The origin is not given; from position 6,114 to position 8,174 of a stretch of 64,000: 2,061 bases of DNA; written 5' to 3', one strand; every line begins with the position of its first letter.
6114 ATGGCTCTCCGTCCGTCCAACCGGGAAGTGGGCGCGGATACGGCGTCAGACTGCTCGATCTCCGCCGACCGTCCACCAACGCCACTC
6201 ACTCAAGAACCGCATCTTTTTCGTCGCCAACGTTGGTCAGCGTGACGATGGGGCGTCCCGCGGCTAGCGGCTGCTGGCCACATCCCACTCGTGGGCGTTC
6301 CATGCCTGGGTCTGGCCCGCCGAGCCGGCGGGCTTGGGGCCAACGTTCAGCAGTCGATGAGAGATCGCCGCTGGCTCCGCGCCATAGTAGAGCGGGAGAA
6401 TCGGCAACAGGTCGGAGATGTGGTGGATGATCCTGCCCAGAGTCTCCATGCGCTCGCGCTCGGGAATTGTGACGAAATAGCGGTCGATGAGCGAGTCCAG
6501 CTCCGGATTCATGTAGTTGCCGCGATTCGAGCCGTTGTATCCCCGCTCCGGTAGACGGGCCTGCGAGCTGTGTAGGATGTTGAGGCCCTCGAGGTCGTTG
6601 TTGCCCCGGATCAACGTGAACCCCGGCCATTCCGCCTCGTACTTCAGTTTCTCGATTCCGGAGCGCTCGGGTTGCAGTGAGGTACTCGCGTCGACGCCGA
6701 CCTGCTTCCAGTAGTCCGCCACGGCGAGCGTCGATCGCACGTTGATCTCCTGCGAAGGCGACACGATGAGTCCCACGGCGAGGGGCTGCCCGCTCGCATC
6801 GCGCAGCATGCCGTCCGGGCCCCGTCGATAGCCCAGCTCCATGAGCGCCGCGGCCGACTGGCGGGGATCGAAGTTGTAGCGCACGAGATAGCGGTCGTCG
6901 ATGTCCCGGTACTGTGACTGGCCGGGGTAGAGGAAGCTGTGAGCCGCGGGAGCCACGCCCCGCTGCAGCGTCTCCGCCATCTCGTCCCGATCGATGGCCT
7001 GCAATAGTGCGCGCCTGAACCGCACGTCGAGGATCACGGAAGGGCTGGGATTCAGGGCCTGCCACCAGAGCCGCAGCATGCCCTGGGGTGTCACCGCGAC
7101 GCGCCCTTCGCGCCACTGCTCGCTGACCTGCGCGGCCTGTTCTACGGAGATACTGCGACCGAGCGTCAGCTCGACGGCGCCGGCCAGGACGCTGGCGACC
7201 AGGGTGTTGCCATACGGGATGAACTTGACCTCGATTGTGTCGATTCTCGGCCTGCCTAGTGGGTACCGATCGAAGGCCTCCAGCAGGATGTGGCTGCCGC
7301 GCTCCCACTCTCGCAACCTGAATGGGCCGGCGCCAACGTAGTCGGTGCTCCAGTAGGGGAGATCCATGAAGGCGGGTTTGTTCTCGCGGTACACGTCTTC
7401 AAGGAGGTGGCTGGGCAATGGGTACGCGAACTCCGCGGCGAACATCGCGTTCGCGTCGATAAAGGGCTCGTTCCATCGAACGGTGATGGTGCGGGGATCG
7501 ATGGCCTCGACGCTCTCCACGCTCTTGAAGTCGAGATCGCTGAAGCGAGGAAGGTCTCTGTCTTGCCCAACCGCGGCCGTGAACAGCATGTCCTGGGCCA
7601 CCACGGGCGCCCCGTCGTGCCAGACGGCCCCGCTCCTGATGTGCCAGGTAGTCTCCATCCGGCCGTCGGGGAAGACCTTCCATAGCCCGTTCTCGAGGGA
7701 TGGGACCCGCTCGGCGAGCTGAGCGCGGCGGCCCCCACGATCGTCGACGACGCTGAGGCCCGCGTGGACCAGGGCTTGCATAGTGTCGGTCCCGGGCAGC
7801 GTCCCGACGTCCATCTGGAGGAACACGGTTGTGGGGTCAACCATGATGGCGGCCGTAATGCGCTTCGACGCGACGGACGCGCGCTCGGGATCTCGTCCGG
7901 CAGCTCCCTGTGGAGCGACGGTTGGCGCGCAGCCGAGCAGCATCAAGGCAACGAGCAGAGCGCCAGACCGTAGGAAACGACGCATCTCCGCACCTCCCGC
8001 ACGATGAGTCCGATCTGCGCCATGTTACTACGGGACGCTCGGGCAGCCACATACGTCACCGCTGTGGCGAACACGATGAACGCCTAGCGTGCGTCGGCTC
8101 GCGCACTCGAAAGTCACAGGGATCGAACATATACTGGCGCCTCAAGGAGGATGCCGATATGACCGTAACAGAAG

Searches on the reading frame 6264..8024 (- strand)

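Call 52: search_protein_families(library=pfam, proteins=[window:6264-8024:-], max_evalue=0.00001)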
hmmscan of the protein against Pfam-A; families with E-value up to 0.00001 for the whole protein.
window:6264-8024:- (586 aa): 1 family
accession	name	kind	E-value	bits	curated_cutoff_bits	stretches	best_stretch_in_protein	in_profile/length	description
PF00496.27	SBP_bac_5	-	2e-47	162.5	32.4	1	108-458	4-331/368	Bacterial extracellular solute-binding proteins, family 5 Middle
